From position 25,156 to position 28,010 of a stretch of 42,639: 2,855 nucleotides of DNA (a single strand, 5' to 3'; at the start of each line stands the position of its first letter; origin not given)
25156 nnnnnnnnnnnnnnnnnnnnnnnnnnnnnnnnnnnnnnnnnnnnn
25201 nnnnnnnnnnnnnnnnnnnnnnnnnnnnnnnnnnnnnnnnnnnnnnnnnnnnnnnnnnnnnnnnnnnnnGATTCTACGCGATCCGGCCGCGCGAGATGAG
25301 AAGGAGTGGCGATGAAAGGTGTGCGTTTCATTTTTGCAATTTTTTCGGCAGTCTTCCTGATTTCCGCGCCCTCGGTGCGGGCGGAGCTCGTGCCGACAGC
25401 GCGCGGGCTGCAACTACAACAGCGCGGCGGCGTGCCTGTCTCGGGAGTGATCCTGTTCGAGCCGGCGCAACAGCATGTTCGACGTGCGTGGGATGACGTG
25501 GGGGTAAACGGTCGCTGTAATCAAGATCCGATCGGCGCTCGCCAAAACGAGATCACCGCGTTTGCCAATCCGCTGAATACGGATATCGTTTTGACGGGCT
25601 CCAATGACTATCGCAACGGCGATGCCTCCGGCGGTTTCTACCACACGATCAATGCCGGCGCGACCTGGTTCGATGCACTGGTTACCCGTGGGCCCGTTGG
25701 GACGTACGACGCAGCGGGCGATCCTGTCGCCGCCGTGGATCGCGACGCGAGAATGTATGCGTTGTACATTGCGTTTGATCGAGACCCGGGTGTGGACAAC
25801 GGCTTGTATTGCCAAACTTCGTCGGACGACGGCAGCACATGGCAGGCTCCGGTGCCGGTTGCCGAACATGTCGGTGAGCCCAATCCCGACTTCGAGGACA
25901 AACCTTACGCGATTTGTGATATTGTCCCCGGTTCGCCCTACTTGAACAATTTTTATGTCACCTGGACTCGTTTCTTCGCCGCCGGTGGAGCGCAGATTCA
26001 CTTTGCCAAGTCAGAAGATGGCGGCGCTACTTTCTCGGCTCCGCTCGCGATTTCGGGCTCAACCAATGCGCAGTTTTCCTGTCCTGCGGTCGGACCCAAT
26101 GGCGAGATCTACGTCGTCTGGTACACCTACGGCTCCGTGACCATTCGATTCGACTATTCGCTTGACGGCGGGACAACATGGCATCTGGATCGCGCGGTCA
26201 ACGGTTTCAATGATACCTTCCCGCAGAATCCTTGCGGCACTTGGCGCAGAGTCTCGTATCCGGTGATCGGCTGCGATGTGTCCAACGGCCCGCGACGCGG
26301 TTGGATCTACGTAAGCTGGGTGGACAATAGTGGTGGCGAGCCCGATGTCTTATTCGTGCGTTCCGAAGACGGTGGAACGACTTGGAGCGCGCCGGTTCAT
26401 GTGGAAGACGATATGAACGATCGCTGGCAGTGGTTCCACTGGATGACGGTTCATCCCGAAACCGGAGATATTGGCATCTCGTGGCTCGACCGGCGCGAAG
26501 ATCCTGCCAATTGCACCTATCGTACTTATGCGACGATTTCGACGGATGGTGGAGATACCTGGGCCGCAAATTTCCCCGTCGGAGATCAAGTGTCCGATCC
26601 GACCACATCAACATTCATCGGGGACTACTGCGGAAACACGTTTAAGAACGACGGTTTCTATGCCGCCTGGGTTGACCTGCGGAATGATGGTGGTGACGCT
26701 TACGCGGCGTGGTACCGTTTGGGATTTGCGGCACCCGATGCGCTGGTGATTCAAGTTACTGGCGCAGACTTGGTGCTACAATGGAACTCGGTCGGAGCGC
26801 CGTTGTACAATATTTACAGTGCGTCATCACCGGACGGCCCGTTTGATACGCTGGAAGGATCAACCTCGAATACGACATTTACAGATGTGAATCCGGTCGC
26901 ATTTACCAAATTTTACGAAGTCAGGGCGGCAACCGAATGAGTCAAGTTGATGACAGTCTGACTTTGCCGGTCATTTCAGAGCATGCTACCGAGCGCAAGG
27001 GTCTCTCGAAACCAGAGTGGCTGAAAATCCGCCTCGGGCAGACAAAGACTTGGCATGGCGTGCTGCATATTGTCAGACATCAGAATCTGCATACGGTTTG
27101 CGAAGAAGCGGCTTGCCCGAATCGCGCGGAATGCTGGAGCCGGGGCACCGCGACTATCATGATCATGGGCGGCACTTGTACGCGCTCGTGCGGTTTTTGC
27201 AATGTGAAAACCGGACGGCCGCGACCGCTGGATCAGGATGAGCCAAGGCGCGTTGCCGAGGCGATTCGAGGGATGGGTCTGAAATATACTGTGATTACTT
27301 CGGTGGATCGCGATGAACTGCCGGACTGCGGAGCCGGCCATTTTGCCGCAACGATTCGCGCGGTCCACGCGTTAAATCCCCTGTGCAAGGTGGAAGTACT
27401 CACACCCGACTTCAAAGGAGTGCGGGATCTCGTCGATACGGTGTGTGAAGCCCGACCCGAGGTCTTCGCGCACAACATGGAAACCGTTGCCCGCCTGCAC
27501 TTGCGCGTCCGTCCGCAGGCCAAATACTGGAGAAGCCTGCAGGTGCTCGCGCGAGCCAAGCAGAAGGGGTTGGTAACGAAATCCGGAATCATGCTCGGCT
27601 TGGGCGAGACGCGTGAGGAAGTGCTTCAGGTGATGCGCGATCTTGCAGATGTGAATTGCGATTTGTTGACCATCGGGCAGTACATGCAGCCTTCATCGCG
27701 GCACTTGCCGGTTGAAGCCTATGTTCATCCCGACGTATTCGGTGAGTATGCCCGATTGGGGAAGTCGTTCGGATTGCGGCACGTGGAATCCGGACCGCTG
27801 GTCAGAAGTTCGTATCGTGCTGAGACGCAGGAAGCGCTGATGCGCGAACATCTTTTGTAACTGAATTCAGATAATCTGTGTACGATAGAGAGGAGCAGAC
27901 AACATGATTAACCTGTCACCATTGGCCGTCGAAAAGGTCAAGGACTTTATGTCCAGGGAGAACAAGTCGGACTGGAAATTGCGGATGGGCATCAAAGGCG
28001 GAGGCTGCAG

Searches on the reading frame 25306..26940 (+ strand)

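Call 31: search_protein_families(library=pfam, proteins=[window:25306-26940:+], max_evalue=0.00001)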
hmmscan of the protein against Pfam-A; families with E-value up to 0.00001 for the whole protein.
window:25306-26940:+ (544 aa): 2 families
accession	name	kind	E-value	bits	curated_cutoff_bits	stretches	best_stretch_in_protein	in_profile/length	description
PF13088.12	BNR_2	-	1.1e-09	38.5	31.4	0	228-363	79-201/277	BNR repeat-like domain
PF02012.26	BNR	-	1.1e-06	28.2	27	0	284-294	2-12/12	BNR/Asp-box repeat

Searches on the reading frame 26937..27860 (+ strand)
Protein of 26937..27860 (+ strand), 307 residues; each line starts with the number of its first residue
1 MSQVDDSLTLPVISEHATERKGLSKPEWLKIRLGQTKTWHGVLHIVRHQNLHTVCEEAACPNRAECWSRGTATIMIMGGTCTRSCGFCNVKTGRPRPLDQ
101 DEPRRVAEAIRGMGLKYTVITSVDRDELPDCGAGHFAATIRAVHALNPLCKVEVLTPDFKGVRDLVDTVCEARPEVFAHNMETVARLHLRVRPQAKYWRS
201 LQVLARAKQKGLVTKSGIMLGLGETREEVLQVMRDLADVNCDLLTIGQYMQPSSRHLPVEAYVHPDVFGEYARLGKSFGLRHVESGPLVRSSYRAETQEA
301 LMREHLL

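Call 31: search_protein_families(library=pfam, proteins=[window:26937-27860:+], max_evalue=0.00001)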
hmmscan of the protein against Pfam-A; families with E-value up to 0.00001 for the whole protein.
window:26937-27860:+ (307 aa): 2 families
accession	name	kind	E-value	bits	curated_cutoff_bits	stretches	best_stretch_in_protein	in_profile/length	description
PF04055.27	Radical_SAM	-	9e-22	78.4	29.5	1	75-236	1-166/166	Radical SAM superfamily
PF16881.10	LIAS_N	-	9.2e-06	26.5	27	0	23-60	59-96/96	N-terminal domain of lipoyl synthase of Radical_SAM family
